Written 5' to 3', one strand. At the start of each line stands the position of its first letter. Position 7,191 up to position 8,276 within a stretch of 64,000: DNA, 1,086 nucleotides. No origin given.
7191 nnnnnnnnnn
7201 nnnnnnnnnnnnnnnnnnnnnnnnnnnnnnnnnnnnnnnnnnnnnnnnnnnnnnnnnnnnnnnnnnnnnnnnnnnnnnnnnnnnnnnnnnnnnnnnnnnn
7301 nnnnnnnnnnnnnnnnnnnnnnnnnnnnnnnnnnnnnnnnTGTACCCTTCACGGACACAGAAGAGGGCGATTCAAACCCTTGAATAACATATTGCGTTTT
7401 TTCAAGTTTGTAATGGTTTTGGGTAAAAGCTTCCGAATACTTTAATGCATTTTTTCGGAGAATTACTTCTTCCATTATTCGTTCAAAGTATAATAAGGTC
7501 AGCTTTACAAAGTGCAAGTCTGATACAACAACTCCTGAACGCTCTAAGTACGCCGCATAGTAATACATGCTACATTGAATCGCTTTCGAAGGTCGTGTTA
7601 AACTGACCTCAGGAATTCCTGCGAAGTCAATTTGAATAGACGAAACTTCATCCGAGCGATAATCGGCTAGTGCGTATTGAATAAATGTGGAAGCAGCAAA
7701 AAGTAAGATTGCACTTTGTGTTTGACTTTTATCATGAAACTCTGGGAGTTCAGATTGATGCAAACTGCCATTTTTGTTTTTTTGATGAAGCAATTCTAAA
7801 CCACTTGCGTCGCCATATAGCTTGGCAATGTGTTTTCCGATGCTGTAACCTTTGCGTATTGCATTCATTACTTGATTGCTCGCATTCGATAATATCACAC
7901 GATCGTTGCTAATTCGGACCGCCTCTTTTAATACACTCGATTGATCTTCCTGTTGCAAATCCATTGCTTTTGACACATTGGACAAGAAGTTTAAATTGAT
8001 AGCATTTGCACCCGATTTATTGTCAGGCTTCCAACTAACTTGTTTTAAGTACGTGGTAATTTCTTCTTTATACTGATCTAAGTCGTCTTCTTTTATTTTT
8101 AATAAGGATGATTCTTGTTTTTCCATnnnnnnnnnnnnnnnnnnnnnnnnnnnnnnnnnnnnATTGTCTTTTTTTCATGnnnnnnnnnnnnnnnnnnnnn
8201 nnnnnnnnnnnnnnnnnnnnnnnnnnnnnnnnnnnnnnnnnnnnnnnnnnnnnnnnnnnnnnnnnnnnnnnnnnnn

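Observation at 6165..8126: AAA ATPase with a Vps4/meiotic-clade-like sensor region and an orphan 300-aa N-terminal domain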

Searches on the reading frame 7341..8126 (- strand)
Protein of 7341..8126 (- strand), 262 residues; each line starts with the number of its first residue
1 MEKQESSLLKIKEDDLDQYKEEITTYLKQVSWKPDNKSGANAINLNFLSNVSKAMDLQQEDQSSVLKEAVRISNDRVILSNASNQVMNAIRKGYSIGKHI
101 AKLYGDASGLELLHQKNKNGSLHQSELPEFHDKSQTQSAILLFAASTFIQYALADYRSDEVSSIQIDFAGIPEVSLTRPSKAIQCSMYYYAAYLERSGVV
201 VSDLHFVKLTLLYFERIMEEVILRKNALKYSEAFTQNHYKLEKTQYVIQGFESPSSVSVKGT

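Call 50: search_solved_structures(query=A6, max_evalue=10)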
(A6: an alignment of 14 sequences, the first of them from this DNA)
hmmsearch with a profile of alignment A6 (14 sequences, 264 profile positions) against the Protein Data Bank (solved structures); distinct sequences matched with E-value up to 10: 2.
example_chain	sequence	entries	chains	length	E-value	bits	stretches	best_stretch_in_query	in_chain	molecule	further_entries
8qad_A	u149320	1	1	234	0.0095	18.5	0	7-45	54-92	sc-apCC-6-LLIA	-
1wv2_A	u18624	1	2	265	1.2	11.6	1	56-116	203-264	Thiazole biosynthesis protein thiG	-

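Call 52: search_protein_representatives(alignment_id=A6)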
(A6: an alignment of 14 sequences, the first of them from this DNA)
Query: 14 sequences, 264 profile positions. Proteins with E-value up to 0.001 (for the whole library): 171; up to 1e-10: 127; up to 1e-30: 76. The best 150 are listed.
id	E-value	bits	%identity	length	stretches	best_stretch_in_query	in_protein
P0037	3.3e-114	397.1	-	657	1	1-264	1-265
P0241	5.0e-92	324.3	-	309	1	4-263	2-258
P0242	1.7e-90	319.3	-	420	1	1-263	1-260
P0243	3.7e-82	292.0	-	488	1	3-264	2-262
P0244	5.5e-78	278.3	-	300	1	94-264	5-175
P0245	1.1e-76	274.0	-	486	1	31-263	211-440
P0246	9.0e-76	271.0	-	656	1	3-263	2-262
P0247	7.3e-73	261.5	-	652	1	5-261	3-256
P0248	1.9e-71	256.9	-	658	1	3-257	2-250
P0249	1.6e-70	253.9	-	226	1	3-226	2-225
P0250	8.8e-70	251.4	-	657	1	6-263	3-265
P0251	1.5e-69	250.6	-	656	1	4-261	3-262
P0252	2.7e-68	246.5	-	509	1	4-262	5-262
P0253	8.3e-67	241.6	-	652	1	4-260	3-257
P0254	1.3e-66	241.0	-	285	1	81-263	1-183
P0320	3.4e-27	111.8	-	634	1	8-261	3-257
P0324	1.9e-25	106.0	-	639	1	1-260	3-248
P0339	1.4e-20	90.1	-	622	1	54-259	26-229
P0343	1.4e-18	83.6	-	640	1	6-258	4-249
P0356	8.6e-14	67.9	-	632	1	8-260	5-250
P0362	2.5e-12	63.1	-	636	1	10-255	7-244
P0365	8.4e-12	61.3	-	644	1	10-249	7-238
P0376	6.1e-09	51.9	-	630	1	10-264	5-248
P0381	1.1e-08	51.1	-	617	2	59-153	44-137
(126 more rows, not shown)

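Call 53: find_encoding_contigs(protein=P0376, flank=8000, max_places=2)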
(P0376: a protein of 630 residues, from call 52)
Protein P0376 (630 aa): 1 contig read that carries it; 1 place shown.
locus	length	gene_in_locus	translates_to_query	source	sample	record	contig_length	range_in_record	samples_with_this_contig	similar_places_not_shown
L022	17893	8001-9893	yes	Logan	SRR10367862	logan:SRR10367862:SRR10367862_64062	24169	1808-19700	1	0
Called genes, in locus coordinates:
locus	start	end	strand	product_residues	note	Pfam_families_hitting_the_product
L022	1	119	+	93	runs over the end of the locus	-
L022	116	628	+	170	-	PF08719:NADAR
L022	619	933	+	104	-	PF00684:DnaJ_CXXCXGXG (weak)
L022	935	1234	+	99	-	PF10902:WYL_2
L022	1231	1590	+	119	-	-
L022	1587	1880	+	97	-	-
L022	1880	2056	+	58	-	-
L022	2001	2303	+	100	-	-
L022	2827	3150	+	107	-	-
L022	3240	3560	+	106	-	-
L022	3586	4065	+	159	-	-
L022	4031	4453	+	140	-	PF01981:PTH2 (weak)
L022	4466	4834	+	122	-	PF09424:YqeY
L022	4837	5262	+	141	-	-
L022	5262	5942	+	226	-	PF04446:Thg1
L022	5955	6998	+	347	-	-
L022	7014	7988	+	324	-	-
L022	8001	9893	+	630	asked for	PF00004:AAA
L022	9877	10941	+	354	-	PF20343:DUF6638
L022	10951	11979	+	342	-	PF10095:DUF2333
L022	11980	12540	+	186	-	-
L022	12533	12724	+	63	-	-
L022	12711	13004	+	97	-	-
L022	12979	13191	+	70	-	-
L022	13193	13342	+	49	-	-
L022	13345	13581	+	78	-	-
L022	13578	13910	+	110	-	-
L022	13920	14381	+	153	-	-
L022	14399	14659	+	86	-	-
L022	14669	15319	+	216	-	-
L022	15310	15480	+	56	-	-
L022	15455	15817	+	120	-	-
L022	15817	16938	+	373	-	-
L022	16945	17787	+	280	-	PF04055:Radical_SAM (weak)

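Call 54: find_encoding_contigs(protein=P0343, flank=8000, max_places=2)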
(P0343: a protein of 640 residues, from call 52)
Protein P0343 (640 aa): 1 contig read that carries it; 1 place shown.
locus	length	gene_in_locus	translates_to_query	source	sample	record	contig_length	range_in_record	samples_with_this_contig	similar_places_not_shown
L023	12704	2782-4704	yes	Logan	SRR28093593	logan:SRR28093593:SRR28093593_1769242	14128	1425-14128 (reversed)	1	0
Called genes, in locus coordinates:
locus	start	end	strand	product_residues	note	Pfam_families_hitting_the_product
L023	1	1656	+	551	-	?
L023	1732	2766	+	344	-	-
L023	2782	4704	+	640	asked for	PF00004:AAA (weak)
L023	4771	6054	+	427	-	PF20343:DUF6638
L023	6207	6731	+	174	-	-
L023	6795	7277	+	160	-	-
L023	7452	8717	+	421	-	-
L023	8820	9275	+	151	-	-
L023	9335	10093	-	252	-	-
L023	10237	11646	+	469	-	PF01594:AI-2E_transport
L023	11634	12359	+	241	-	-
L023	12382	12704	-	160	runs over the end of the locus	-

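Call 58: search_protein_families(library=pfam, proteins=[L022:10951-11979:+, L022:5955-6998:+, L022:7014-7988:+, L023:6207-6731:+, L023:6795-7277:+, L023:7452-8717:+, L023:1-1656:+], max_evalue=0.1)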
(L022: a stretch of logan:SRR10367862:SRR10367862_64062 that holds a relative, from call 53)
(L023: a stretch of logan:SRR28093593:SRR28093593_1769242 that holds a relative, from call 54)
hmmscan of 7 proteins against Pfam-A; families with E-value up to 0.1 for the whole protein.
L022:10951-11979:+ (342 aa): 1 family
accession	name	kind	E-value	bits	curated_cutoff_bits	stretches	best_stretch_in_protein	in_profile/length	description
PF10095.14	DUF2333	-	6.3e-18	65.3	22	2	110-235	84-201/330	Uncharacterized protein conserved in bacteria (DUF2333)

L022:5955-6998:+ (347 aa): 1 family
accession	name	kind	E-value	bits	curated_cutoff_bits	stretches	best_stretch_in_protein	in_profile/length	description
PF18231.7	SerK_C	-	0.028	15.2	25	1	201-274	24-98/105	L-serine kinase SerK, C-terminal domain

L022:7014-7988:+ (324 aa): 0 families

L023:6207-6731:+ (174 aa): 0 families

L023:6795-7277:+ (160 aa): 0 families

L023:7452-8717:+ (421 aa): 0 families

L023:1-1656:+ (551 aa): 0 families

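Call 62: find_related_loci(query=P0376, collection=viral_contigs, flank=10000)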
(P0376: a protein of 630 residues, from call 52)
Query P0376 (630 aa) in viral_contigs; peptide patterns used: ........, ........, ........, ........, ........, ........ (x = any residue, [..] = any of these).
2 stretches matched a pattern, but none encodes a relative of the query by tblastn (E <= 1e-3).

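Call 63: search_dna_similar(query=P0376, collection=phages, mode=protein, max_evalue=0.001, max_rows=15)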
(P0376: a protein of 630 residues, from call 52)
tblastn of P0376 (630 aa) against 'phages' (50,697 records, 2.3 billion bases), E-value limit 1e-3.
Records with a match: 10; places in all: 10; records where one place covers at least 80% of the query: 0.
Best place of each record, by identity: <60% 10.
By first word of the organism name: Paenibacillus 4; Bacteriophage 2; Enterobacter 2; Pseudomonas 1; Escherichia 1.
By host as written in the record: - 2; Enterobacter cloacae 2; Paenibacillus larvae 2; Paenibacillus larvae 2006 2; Pseudomonas aeruginosa 1; Escherichia coli 1.
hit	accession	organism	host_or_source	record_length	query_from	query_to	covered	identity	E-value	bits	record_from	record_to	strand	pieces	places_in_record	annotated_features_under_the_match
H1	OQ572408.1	Pseudomonas phage Y6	Pseudomonas aeruginosa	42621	255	466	34%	27.3%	8e-4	49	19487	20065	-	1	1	record has no annotation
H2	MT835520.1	Bacteriophage sp.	human fecal samples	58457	253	438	30%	26.7%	2e-4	51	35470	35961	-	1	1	record has no annotation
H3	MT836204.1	Bacteriophage sp.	human fecal samples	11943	263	434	27%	28.2%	3e-5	54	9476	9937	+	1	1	record has no annotation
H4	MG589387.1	Enterobacter phage phiT5282H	Enterobacter cloacae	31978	298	462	26%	28.7%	2e-4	51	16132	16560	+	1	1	ftsH: ATP-dependent zinc metalloprotease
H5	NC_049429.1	Enterobacter phage phiT5282H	Enterobacter cloacae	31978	298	462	26%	28.7%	2e-4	51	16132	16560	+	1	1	ftsH: AAA family ATPase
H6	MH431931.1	Paenibacillus phage Yyerffej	Paenibacillus larvae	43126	302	441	22%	31.2%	2e-7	61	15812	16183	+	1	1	AAA domain ATPase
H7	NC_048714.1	Paenibacillus phage Yyerffej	Paenibacillus larvae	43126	302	441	22%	31.2%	2e-7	61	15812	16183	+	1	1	AAA family ATPase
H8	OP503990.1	Paenibacillus phage Dash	Paenibacillus larvae 2006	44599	302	441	22%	31.2%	2e-7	61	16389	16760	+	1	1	RecA-like protease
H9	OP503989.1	Paenibacillus phage Callan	Paenibacillus larvae 2006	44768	302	441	22%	31.2%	2e-7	61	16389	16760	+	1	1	RecA-like protease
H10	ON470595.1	Escherichia phage vB_EcoS-683R6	Escherichia coli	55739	294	442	24%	28.9%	6e-7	59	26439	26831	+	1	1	cell division protein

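Call 80: search_protein_families(library=phrogs, proteins=[L022:15817-16938:+, L022:16945-17787:+, L022:14669-15319:+, L022:11980-12540:+, L022:5262-5942:+, L022:116-628:+, L022:3586-4065:+, L022:13920-14381:+, L022:4031-4453:+, L022:4837-5262:+], max_evalue=0.001)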
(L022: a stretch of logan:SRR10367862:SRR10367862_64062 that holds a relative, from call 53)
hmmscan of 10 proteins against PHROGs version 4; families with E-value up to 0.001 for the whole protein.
L022:15817-16938:+ (373 aa): 0 families

L022:16945-17787:+ (280 aa): 1 family
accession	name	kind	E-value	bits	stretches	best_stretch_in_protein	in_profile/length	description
phrog_2076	-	moron, auxiliary metabolic gene and host takeover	2.9e-46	159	1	18-276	7-239/247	QueE-like radical SAM domain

L022:14669-15319:+ (216 aa): 1 family
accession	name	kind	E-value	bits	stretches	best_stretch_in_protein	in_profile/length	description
phrog_11543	-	unknown function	2.3e-41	143.1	1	1-216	1-173/173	-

L022:11980-12540:+ (186 aa): 1 family
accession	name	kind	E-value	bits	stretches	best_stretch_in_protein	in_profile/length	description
phrog_768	-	DNA, RNA and nucleotide metabolism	2.5e-19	70.6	1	7-143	33-175/191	DprA-like DNA recombination-mediator protein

L022:5262-5942:+ (226 aa): 1 family
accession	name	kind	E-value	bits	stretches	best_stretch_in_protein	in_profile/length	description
phrog_4717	-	DNA, RNA and nucleotide metabolism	8e-50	170.8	1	3-217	3-223/250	tRNA-His guanylyltransferase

L022:116-628:+ (170 aa): 1 family
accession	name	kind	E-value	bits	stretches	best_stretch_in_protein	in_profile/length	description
phrog_1017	-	unknown function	6e-50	170.5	1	2-161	7-161/170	-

L022:3586-4065:+ (159 aa): 0 families

L022:13920-14381:+ (153 aa): 3 families
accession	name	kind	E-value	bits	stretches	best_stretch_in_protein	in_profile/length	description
phrog_335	-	other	2.9e-42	146.3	1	1-151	54-203/422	phosphatase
phrog_30914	-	unknown function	4.2e-13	50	1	6-149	5-145/371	-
phrog_15329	-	unknown function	7.3e-06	27.2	1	92-138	39-88/104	-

L022:4031-4453:+ (140 aa): 1 family
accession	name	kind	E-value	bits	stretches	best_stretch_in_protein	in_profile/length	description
phrog_1866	-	unknown function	2.3e-20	73.9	1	12-139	4-125/126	-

L022:4837-5262:+ (141 aa): 0 families

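Call 91: search_protein_families(library=ncbifam, proteins=[L022:8001-9893:+, L023:2782-4704:+, P0356, P0362, P0365, P0381, P0339, P0324], max_evalue=0.1)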
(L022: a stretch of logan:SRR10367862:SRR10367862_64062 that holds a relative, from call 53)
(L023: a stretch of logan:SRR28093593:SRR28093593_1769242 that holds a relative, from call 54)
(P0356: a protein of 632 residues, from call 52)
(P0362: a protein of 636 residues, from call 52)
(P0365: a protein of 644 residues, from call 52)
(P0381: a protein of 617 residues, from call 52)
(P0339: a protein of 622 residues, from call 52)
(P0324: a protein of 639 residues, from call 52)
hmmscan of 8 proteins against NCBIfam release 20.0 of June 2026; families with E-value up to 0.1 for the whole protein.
L022:8001-9893:+ (630 aa): 9 families
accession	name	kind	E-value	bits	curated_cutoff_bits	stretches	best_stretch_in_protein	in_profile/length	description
NF003069.1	PRK03992.1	subfamily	1.7e-08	34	500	1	298-453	168-313/379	proteasome-activating nucleotidase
TIGR01242.2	TIGR01242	subfamily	2.2e-08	33.5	500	1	299-453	152-296/362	proteasome-activating nucleotidase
NF042959.1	IteA_antiphage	equivalog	2.3e-08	33.6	510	1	254-457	87-270/367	anti-phage ATPase IteA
TIGR01243.1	CDC48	subfamily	1.7e-07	30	802.65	1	296-453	488-633/733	CDC48 family AAA ATPase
NF047748.1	PrtsmActNtasePan1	equivalog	5.2e-07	29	750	1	287-454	174-331/405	proteasome-activating nucleotidase Pan1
NF047747.1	PrtsmActNtasePan2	equivalog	4.9e-06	26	700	1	298-442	188-323/397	proteasome-activating nucleotidase Pan2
NF008004.0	PRK10733.1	equivalog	6.9e-05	21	1008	1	275-430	167-309/644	ATP-dependent zinc metalloprotease FtsH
TIGR01241.2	FtsH_fam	equivalog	0.00016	20.5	600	1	253-430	159-319/598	ATP-dependent zinc metalloprotease FtsH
NF003122.0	PRK04040.1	equivalog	0.085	12.4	155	0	297-328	4-35/189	adenylate kinase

L023:2782-4704:+ (640 aa): 2 families
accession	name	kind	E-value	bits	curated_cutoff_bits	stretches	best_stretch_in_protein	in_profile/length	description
TIGR01243.1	CDC48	subfamily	0.022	13.1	802.65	1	254-324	170-236/733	CDC48 family AAA ATPase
TIGR01241.2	FtsH_fam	equivalog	0.038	12.7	600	1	240-321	140-216/598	ATP-dependent zinc metalloprotease FtsH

P0356 (632 aa): 12 families
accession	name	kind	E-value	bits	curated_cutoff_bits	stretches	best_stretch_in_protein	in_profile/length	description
TIGR01243.1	CDC48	subfamily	2.1e-07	29.7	802.65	1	307-434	219-334/733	CDC48 family AAA ATPase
NF042959.1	IteA_antiphage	equivalog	4.5e-07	29.4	510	1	263-445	90-256/367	anti-phage ATPase IteA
TIGR01241.2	FtsH_fam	equivalog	1.6e-06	27.2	600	1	281-395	175-280/598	ATP-dependent zinc metalloprotease FtsH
TIGR02881.1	spore_V_K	equivalog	2.2e-06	26.9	422.95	1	299-363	41-104/261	stage V sporulation protein K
TIGR01242.2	TIGR01242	subfamily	2.4e-05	23.5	500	1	307-416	155-255/362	proteasome-activating nucleotidase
NF047748.1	PrtsmActNtasePan1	equivalog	2.4e-05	23.5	750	1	306-451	188-324/405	proteasome-activating nucleotidase Pan1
NF003069.1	PRK03992.1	subfamily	4.2e-05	22.9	500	1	307-410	172-265/379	proteasome-activating nucleotidase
TIGR02880.1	cbbX_cfxQ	equivalog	0.00015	21.1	459.25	1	262-329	22-87/284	CbbX protein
NF047747.1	PrtsmActNtasePan2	equivalog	0.00048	19.5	700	1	306-446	191-322/397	proteasome-activating nucleotidase Pan2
TIGR03922.1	T7SS_EccA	equivalog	0.036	12.6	466.65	1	307-362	319-373/557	type VII secretion AAA-ATPase EccA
NF007945.0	PRK10664.1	equivalog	0.078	13.6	157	0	496-534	25-62/90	nucleoid-associated protein HU-beta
TIGR01188.1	drrA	subfamily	0.088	12.1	312.45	0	298-333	19-55/302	daunorubicin resistance ABC transporter, ATP-binding protein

P0362 (636 aa): 7 families
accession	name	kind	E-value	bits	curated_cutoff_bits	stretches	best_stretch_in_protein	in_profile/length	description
TIGR01243.1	CDC48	subfamily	0.00036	19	802.65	1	306-432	219-333/733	CDC48 family AAA ATPase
TIGR02881.1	spore_V_K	equivalog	0.018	14.1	422.95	1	303-362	46-104/261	stage V sporulation protein K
NF047748.1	PrtsmActNtasePan1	equivalog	0.024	13.6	750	1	305-449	188-323/405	proteasome-activating nucleotidase Pan1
TIGR01242.2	TIGR01242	subfamily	0.044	12.8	500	1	306-404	155-243/362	proteasome-activating nucleotidase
NF003069.1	PRK03992.1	subfamily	0.045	12.9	500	1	306-402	172-258/379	proteasome-activating nucleotidase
NF042959.1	IteA_antiphage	equivalog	0.052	12.7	510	0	306-388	132-204/367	anti-phage ATPase IteA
NF047747.1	PrtsmActNtasePan2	equivalog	0.053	12.8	700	1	306-429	192-306/397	proteasome-activating nucleotidase Pan2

P0365 (644 aa): 11 families
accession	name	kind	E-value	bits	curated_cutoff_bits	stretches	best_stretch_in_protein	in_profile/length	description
TIGR01243.1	CDC48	subfamily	4.5e-06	25.3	802.65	1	305-433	218-334/733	CDC48 family AAA ATPase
TIGR02881.1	spore_V_K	equivalog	2.5e-05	23.5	422.95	1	300-440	43-169/261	stage V sporulation protein K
TIGR01242.2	TIGR01242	subfamily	5.7e-05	22.3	500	1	305-441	154-281/362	proteasome-activating nucleotidase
NF047748.1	PrtsmActNtasePan1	equivalog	0.00018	20.7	750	1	303-446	186-320/405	proteasome-activating nucleotidase Pan1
NF003069.1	PRK03992.1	subfamily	0.0002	20.7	500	1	305-430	171-287/379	proteasome-activating nucleotidase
NF042959.1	IteA_antiphage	equivalog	0.00035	19.9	510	1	299-445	125-257/367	anti-phage ATPase IteA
TIGR01241.2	FtsH_fam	equivalog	0.00043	19.2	600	1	283-404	178-290/598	ATP-dependent zinc metalloprotease FtsH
NF010248.0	PRK13695.1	equivalog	0.011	15.5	156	0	306-331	10-36/180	NTPase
TIGR02880.1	cbbX_cfxQ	equivalog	0.036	13.3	459.25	0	262-327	23-86/284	CbbX protein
TIGR02142.1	modC_ABC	equivalog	0.038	13.2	285.05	1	306-326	30-50/353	molybdenum ABC transporter ATP-binding protein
TIGR01189.1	ccmA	equivalog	0.06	13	131.6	0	305-325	32-52/198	heme ABC exporter ATP-binding protein CcmA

P0381 (617 aa): 9 families
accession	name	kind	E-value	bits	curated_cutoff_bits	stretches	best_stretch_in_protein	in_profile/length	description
TIGR01243.1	CDC48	subfamily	6.8e-09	34.6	802.65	1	261-415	194-335/733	CDC48 family AAA ATPase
NF003069.1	PRK03992.1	subfamily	1.5e-08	34.2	500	1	278-412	164-289/379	proteasome-activating nucleotidase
TIGR01242.2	TIGR01242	subfamily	1.6e-08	33.9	500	1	279-412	148-272/362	proteasome-activating nucleotidase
NF047748.1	PrtsmActNtasePan1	equivalog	1e-06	28.1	750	1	283-425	186-319/405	proteasome-activating nucleotidase Pan1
NF008004.0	PRK10733.1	equivalog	1.5e-06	26.5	1008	1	267-413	172-310/644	ATP-dependent zinc metalloprotease FtsH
NF047747.1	PrtsmActNtasePan2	equivalog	2.7e-06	26.9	700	1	282-414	188-311/397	proteasome-activating nucleotidase Pan2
NF042959.1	IteA_antiphage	equivalog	6.9e-06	25.5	510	1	279-446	125-277/367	anti-phage ATPase IteA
TIGR01241.2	FtsH_fam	equivalog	0.00015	20.7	600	1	220-415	141-321/598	ATP-dependent zinc metalloprotease FtsH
TIGR02881.1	spore_V_K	equivalog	0.0027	16.8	422.95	1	286-339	49-101/261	stage V sporulation protein K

P0339 (622 aa): 5 families
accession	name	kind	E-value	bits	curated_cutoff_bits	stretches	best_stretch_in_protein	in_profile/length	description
TIGR01243.1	CDC48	subfamily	1.1e-06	27.3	802.65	1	228-413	437-609/733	CDC48 family AAA ATPase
NF005992.0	PRK08116.1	subfamily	0.012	14.8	189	1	286-345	120-178/269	hypothetical protein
NF011114.0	PRK14542.1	equivalog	0.045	13.5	250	0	70-116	61-107/137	nucleoside-diphosphate kinase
NF041006.2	cell_div_CdvC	equivalog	0.045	12.7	650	1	238-307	99-161/370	cell division protein CdvC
TIGR03689.1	pup_AAA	equivalog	0.094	11.4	504.75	0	282-412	218-351/512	proteasome ATPase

P0324 (639 aa): 4 families
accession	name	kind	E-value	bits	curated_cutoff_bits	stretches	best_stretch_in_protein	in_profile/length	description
TIGR01243.1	CDC48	subfamily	7.5e-07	27.8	802.65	1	301-432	492-612/733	CDC48 family AAA ATPase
TIGR03689.1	pup_AAA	equivalog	0.00034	19.4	504.75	1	299-428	219-351/512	proteasome ATPase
NF041006.2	cell_div_CdvC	equivalog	0.00062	18.8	650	1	304-460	141-292/370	cell division protein CdvC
TIGR01242.2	TIGR01242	subfamily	0.0033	16.5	500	1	301-428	152-271/362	proteasome-activating nucleotidase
